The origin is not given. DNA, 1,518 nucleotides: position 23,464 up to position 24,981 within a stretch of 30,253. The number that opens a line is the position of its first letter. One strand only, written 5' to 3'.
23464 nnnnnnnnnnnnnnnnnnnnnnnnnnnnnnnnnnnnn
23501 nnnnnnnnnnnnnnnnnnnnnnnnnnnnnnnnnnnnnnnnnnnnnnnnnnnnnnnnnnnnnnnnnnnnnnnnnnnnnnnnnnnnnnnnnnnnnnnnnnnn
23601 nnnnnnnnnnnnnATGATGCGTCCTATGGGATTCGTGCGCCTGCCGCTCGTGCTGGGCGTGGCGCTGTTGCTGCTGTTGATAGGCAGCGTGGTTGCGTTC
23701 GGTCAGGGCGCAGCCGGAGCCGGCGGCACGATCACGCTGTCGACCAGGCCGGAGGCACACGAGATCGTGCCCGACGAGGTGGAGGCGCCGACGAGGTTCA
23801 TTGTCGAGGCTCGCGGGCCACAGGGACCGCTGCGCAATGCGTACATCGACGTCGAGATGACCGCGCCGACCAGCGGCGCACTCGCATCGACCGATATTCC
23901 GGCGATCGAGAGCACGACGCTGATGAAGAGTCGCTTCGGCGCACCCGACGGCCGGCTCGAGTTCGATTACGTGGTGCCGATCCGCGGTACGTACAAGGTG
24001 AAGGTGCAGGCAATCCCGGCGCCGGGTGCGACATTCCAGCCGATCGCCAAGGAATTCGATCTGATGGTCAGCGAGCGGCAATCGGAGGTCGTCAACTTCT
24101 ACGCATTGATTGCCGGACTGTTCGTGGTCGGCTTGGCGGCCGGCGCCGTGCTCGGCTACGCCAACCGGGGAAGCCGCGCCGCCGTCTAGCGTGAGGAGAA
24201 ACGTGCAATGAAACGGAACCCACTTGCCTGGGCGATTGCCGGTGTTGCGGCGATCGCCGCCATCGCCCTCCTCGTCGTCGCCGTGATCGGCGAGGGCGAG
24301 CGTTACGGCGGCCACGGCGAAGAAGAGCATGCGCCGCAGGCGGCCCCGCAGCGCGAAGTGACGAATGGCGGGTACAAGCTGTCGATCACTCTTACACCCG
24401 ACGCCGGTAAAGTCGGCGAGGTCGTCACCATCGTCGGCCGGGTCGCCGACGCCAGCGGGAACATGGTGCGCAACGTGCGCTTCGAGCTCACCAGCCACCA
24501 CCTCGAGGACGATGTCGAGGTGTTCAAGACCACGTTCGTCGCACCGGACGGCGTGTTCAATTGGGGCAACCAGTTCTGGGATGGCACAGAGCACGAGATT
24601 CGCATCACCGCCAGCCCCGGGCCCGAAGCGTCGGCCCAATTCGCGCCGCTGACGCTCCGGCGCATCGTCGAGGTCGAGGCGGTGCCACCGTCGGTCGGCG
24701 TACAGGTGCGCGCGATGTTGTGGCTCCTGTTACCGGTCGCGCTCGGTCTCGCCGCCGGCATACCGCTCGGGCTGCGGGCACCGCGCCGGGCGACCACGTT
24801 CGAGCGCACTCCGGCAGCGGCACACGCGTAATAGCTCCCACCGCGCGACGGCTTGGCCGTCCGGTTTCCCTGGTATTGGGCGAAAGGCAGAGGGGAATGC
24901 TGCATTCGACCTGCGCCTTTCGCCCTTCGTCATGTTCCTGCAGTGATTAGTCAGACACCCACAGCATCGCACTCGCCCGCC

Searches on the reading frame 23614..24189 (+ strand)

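Call 3: search_protein_families(library=pfam, proteins=[window:23614-24189:+], max_evalue=0.1)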
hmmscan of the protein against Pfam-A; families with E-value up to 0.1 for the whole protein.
window:23614-24189:+ (191 aa): 1 family
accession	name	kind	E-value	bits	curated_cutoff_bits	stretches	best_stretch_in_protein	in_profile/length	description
PF00630.25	Filamin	-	0.0028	18.9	26.9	1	51-132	14-81/93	Filamin/ABP280 repeat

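Call 17: search_protein_families(library=pfam, proteins=[window:23614-24189:+], max_evalue=10)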
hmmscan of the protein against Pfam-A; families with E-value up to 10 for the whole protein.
window:23614-24189:+ (191 aa): 1 family
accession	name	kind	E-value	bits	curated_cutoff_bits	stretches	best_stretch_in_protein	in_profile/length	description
PF00630.25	Filamin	-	0.0028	18.9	26.9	1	51-132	14-81/93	Filamin/ABP280 repeat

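Call 43: search_protein_families(library=ncbifam, proteins=[window:23614-24189:+], max_evalue=0.001)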
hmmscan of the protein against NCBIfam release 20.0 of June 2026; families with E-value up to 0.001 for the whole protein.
window:23614-24189:+ (191 aa): 0 families

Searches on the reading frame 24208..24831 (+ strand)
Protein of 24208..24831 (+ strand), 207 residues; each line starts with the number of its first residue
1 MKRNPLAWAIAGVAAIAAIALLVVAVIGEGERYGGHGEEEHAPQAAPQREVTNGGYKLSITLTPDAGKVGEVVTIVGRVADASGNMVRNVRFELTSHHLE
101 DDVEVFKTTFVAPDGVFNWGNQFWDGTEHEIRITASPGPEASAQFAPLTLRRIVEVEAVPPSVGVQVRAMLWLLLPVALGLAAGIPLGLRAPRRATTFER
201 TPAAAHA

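Call 3: search_protein_families(library=pfam, proteins=[window:24208-24831:+], max_evalue=0.1)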
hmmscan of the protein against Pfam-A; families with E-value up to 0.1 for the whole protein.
window:24208-24831:+ (207 aa): 0 families

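Call 17: search_protein_families(library=pfam, proteins=[window:24208-24831:+], max_evalue=10)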
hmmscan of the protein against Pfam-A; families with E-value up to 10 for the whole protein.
window:24208-24831:+ (207 aa): 0 families

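Call 43: search_protein_families(library=ncbifam, proteins=[window:24208-24831:+], max_evalue=0.001)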
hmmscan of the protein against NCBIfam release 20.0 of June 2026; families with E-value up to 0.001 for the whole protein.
window:24208-24831:+ (207 aa): 0 families
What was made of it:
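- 24208..24831 (+): Y: 207 aa, made of an N-terminal TM, an 8-strand beta sandwich and a C-terminal TM. Conserved acidic/His motifs SHHLEDD and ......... No Pfam or NCBIfam family, and not CbtA (calls 3, 17, 43).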

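Call 47: find_homologous_proteins(query=window:24208-24831:+, max_evalue=0.001)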
Query window:24208-24831:+ (207 aa): 19 proteins with E <= 0.001 among 4781 candidates.
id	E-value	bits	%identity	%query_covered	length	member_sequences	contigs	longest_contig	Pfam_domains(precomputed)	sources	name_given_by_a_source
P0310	1.3e-130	451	100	100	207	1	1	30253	-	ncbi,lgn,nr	ncbi:MAG: hypothetical protein HY332_17460 [Chloroflexi bacterium]|nr:hypothetical protein [Chlorofl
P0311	2.7e-89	316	71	99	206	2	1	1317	-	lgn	-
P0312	2.3e-86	307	69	99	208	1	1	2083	-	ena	-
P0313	2.1e-84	300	69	94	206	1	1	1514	-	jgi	jgi:hypothetical protein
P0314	3.5e-84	299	67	99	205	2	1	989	-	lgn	-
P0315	1.2e-83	298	69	94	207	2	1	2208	-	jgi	jgi:hypothetical protein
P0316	1.1e-82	295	66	99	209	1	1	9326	-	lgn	-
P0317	2.0e-82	294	71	93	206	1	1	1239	-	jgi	jgi:hypothetical protein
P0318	5.0e-82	292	70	95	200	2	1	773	-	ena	-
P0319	6.8e-82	292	68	99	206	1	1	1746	-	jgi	jgi:hypothetical protein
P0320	2.1e-81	290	69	93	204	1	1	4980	-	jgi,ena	jgi:hypothetical protein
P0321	2.5e-80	287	67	99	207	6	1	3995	-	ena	-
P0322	8.1e-80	285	66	99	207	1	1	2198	-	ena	-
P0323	1.1e-79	285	67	99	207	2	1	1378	-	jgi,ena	-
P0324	2.3e-79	284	66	93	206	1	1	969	-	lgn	-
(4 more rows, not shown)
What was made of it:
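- Tried and rejected: The Y homologue search was limited to close relatives by the word index (call 47), so Y's wider distribution is unknown.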

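Call 55: predict_structure(alignment_id=A3)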
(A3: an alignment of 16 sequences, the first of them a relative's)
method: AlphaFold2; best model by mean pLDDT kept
length: 207 residues; sequences in the alignment: 16
mean_pLDDT: 82.7   pTM: 0.62
mean pLDDT of the five models: 82.7, 80.5, 78.7, 77.8, 77.7
residues with pLDDT >= 90: 94; 70-90: 70; 50-70: 33; < 50: 10
segments of 3 or more residues with pLDDT < 50: 35-38, 205-207
pLDDT, mean of each block of 10 residues (from residue 1): 72 83 73 50 76 97 90 96 97 95 95 97 91 96 95 88 82 85 65 54 51
secondary structure, 60 per line:
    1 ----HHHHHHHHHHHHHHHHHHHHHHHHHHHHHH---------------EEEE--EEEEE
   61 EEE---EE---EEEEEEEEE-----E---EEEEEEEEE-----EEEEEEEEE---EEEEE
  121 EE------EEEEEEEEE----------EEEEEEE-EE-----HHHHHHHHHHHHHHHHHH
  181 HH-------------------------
elements in order: H5-34 E50-53 E56-63 E72-80 E90-98 E104-112 E116-122 E129-137 E148-154 H163-182
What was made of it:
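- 24208..24831 (+): AF2 model pLDDT 82.7 (call 55).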

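Call 58: fold_search(model_id=the predicted structure, library=pdb)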
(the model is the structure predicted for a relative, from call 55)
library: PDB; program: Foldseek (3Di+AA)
matches with E <= 10: 1783; with E <= 0.001: 5
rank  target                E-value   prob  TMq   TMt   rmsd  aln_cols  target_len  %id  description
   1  6rpt_A                9.5e-05  1.00  0.39  0.66   4.5       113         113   20  Structure of tick complement inhibitor CirpT1 complexed with macroglobubulin domain 4 of human complement C5 (released 2020-01-08)
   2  5cl2_B                2.3e-04  1.00  0.34  0.29   6.3       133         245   18  Crystal structure of Spo0M, sporulation control protein, from Bacillus subtilis. (released 2015-12-16)
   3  6rpt_C                2.8e-04  1.00  0.39  0.66   4.3       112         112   20  Structure of tick complement inhibitor CirpT1 complexed with macroglobubulin domain 4 of human complement C5 (released 2020-01-08)
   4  5cl2_A                3.3e-04  1.00  0.34  0.29   6.4       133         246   18  Crystal structure of Spo0M, sporulation control protein, from Bacillus subtilis. (released 2015-12-16)
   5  9dnm_A                5.1e-04  1.00  0.29  0.16   7.9       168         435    9  Structure of rat beta-arrestin 1 bound to allosteric inhibitor (released 2025-01-22)
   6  7pks_g                1.2e-03  1.00  0.35  0.10   5.4       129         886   15  Structural basis of Integrator-mediated transcription regulation (released 2021-12-08)
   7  6r4m_B                1.3e-03  1.00  0.33  0.44   6.8       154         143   10  Crystal structure of S. cerevisia Niemann-Pick type C protein NPC2 (released 2019-09-25)
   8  8gul_A                1.5e-03  1.00  0.35  0.18   5.6       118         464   13  Chitin-active AA10 LPMO (GbpA) complexed with Cu(II) from Vibrio campbellii (released 2023-06-21)
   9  2a74_E                1.6e-03  1.00  0.35  0.39   5.5       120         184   16  Human Complement Component C3c (released 2005-09-27)
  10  5b71_E                1.8e-03  1.00  0.35  0.71   4.0       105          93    8  Crystal structure of complement C5 in complex with SKY59 (released 2017-05-03)
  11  4r7x_A                1.8e-03  1.00  0.31  0.39   8.1       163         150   11  Crystal structure of N-lobe of human ARRDC3(1-180) (released 2014-10-01)
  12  1tjj_C                1.9e-03  1.00  0.29  0.35   6.6       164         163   11  Human GM2 Activator Protein PAF complex (released 2004-12-07)
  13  2edx_MODEL_1_A        1.9e-03  0.98  0.25  0.34   9.6       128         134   13  Solution structures of the fn3 domain of human receptor-type tyrosine-protein phosphatase F (released 2007-08-21)
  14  6dxu_C                2.0e-03  1.00  0.32  0.10   4.3       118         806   12  Crystal Structure of Parabacteroides merdae Beta-Glucuronidase (GUS) (released 2019-02-27)
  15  9lql_D                2.0e-03  1.00  0.33  0.11   6.5       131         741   11  Structure of STG-hydrolyzing beta-glucosidase 1 (PSTG1) complexed with heptyl 1-thio-beta-D-glucopyranoside (released 2026-02-04)
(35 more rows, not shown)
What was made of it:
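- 24208..24831 (+): Generic Ig/macroglobulin-like fold (call 58).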
